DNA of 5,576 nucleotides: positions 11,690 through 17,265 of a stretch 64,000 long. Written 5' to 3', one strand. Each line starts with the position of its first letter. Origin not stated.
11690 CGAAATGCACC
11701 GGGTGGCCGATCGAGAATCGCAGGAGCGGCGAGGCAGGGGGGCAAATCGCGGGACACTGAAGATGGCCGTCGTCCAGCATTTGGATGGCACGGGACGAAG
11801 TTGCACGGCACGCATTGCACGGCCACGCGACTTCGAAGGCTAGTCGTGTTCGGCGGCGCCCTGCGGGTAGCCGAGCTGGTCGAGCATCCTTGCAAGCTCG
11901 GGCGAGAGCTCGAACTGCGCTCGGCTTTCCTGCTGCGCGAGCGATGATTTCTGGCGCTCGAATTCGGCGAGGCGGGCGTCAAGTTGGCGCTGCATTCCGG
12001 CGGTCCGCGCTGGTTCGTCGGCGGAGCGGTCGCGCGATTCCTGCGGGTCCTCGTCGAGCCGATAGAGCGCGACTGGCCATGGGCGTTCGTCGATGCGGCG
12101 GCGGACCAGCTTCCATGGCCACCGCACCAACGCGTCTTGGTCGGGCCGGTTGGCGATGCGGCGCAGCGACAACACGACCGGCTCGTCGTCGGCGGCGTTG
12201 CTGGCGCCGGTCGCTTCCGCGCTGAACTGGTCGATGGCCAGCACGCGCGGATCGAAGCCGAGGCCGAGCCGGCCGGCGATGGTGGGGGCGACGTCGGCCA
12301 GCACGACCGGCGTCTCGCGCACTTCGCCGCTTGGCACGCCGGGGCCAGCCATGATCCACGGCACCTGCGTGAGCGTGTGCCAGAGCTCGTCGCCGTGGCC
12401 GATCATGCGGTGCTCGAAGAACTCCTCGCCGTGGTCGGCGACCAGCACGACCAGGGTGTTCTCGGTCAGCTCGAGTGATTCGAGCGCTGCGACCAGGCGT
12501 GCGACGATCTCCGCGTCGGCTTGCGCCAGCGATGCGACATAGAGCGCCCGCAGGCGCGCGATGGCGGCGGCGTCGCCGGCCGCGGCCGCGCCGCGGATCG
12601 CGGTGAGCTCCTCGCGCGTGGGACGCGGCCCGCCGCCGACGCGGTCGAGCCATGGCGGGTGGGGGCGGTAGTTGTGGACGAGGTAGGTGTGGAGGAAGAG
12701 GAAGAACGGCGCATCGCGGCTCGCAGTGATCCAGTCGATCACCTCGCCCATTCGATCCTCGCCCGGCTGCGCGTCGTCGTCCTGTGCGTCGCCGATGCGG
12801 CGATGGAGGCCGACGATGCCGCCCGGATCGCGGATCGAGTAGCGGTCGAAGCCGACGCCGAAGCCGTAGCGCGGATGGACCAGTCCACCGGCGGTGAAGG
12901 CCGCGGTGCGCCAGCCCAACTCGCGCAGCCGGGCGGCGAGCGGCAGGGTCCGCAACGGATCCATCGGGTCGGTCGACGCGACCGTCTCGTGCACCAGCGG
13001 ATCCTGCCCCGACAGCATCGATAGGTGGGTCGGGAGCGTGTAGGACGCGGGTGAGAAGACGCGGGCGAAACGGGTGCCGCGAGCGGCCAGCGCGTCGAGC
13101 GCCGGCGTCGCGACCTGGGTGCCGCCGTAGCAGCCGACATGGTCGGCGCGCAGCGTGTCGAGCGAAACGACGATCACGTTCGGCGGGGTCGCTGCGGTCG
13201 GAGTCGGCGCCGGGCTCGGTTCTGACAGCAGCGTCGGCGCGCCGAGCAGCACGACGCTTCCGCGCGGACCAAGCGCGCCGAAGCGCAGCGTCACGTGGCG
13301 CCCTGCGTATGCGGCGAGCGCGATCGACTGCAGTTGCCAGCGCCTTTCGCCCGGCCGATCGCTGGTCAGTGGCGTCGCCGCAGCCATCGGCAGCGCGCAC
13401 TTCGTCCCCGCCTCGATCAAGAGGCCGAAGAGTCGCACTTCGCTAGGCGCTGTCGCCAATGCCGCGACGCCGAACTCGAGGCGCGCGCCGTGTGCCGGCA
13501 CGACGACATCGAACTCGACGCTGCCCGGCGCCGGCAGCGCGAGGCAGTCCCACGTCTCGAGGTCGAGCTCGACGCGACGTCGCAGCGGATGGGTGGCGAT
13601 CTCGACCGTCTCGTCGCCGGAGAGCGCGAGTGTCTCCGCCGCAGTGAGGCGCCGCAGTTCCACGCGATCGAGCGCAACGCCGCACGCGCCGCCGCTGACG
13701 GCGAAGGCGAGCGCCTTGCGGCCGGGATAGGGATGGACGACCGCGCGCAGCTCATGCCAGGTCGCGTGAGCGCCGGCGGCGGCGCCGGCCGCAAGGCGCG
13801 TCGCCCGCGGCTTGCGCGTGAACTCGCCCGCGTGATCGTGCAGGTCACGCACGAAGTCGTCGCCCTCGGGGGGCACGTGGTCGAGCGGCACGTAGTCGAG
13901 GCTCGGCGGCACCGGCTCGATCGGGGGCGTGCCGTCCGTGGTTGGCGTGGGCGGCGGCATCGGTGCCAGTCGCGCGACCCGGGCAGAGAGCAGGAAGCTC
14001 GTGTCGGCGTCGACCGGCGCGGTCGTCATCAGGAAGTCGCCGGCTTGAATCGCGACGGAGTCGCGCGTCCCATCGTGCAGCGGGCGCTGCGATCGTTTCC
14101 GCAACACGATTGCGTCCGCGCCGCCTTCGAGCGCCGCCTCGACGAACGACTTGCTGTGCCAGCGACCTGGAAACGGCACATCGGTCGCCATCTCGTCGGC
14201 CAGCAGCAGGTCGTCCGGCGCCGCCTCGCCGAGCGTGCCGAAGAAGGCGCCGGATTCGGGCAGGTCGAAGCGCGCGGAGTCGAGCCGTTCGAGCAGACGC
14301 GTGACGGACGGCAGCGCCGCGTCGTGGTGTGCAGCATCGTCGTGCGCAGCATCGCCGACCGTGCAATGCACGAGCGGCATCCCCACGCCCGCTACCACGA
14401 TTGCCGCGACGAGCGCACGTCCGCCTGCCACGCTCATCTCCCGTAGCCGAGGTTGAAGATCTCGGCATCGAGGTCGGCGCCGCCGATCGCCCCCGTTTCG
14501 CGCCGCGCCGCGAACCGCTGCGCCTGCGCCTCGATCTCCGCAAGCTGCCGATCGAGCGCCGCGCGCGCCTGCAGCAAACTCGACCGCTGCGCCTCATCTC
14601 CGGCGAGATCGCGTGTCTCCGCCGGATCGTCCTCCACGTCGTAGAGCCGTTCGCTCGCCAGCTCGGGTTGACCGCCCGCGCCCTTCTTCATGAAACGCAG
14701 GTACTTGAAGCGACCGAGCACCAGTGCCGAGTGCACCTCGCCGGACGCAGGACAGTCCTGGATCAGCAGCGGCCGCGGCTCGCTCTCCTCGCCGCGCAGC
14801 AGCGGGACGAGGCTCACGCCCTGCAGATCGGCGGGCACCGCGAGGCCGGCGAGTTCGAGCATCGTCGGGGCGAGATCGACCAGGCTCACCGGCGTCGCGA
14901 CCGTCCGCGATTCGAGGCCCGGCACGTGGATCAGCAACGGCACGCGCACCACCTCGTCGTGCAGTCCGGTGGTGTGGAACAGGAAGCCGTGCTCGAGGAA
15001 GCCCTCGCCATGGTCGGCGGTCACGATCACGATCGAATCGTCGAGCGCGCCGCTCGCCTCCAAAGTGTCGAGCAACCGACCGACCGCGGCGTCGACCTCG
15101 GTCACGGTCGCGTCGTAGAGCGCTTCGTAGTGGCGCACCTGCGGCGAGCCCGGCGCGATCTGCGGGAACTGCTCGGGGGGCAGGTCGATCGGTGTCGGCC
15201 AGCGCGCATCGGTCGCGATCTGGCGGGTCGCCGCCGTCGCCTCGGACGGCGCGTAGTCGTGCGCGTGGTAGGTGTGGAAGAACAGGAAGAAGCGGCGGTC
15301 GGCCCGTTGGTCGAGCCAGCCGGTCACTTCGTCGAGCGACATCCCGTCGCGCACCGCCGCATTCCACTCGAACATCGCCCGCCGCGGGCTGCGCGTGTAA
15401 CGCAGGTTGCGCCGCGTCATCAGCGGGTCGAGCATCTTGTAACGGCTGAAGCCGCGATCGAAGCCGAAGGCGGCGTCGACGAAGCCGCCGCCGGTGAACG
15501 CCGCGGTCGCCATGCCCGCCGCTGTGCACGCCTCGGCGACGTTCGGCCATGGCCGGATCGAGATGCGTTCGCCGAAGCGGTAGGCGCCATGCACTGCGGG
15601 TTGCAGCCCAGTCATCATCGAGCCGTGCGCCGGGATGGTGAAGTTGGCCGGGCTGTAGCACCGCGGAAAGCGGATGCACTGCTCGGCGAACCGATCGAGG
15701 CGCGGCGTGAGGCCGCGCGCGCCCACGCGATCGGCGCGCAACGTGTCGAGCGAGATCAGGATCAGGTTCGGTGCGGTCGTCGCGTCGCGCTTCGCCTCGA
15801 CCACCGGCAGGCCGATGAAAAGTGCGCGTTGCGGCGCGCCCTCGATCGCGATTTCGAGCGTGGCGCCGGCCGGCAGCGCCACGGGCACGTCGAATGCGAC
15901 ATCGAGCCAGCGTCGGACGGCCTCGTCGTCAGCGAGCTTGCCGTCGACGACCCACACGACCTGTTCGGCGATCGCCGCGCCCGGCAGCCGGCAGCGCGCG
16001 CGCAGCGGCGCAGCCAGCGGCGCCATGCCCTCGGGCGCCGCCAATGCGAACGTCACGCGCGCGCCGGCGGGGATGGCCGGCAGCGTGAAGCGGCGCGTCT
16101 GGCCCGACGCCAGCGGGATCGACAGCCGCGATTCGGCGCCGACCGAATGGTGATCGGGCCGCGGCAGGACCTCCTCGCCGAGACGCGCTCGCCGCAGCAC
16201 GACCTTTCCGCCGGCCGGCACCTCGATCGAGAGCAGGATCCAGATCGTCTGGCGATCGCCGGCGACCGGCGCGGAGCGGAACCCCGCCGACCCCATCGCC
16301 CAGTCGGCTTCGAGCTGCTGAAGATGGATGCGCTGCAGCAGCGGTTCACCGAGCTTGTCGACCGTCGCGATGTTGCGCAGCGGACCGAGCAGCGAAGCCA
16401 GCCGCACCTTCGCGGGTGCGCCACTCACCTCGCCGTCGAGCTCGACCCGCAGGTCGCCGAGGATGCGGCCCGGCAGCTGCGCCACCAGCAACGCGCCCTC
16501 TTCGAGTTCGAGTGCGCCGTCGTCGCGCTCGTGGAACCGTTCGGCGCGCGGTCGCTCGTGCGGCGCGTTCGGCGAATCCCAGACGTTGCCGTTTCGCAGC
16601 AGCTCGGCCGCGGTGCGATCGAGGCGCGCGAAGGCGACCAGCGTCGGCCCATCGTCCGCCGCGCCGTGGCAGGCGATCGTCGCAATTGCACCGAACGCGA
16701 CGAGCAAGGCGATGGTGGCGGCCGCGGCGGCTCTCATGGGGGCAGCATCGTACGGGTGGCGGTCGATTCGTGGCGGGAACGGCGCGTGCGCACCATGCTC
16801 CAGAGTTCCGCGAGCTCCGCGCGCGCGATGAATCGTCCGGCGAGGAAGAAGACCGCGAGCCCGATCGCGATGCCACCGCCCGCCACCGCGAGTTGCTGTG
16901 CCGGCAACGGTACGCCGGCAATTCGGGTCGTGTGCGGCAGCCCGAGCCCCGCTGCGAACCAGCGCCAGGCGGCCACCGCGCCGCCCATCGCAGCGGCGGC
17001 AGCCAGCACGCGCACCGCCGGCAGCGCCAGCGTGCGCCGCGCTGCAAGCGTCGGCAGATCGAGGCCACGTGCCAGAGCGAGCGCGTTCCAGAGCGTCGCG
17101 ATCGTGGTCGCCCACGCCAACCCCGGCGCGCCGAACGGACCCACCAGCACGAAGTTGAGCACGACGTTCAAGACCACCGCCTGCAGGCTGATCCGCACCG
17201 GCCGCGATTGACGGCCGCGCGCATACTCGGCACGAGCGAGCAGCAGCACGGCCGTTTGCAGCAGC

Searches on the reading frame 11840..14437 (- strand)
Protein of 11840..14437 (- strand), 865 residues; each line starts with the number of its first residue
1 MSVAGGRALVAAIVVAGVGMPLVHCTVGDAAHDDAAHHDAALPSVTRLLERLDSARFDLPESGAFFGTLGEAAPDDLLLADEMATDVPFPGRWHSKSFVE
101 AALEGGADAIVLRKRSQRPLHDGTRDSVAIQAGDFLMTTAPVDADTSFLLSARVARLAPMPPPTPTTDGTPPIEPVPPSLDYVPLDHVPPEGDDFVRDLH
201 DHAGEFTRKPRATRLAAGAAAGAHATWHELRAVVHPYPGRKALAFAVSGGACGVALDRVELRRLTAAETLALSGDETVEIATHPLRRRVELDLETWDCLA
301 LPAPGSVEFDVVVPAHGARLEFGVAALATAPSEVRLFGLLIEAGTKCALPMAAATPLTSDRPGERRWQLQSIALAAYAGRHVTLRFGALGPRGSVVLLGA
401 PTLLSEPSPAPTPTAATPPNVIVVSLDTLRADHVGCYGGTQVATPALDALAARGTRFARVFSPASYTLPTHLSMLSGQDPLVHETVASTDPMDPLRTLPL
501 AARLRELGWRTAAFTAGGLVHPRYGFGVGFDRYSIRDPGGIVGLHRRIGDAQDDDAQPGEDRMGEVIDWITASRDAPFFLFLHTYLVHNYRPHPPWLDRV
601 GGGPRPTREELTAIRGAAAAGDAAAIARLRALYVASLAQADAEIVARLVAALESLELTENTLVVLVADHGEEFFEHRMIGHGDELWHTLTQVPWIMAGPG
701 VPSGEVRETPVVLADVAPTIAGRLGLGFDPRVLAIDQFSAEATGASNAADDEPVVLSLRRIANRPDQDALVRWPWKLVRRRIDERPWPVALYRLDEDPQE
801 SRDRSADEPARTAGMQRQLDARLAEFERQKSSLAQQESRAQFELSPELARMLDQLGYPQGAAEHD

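Call 10: search_protein_families(library=pfam, proteins=[window:11840-14437:-], max_evalue=0.001)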
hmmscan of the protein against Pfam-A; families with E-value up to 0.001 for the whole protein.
window:11840-14437:- (865 aa): 3 families
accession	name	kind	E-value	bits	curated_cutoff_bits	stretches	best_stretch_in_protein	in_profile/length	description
PF00884.28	Sulfatase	-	1.4e-35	123.5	25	1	419-725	1-300/301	Sulfatase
PF01663.27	Phosphodiest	-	2.1e-09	37.9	23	1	421-671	1-221/342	Type I phosphodiesterase / nucleotide pyrophosphatase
PF01676.23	Metalloenzyme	-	6.6e-05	23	24.3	1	621-726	157-250/252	Metalloenzyme superfamily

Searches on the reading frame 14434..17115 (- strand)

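Call 10: search_protein_families(library=pfam, proteins=[window:14434-17115:-], max_evalue=0.001)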
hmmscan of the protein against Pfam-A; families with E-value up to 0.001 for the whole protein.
window:14434-17115:- (893 aa): 3 families
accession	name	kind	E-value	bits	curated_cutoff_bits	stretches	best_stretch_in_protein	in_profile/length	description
PF00884.28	Sulfatase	-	1.4e-43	149.8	25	1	449-757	1-300/301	Sulfatase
PF01663.27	Phosphodiest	-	1.2e-16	61.8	23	1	451-704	1-221/342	Type I phosphodiesterase / nucleotide pyrophosphatase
PF16347.10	SGSH_C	-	5.3e-15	56.3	29.3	1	708-847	2-141/154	N-sulphoglucosamine sulphohydrolase, C-terminal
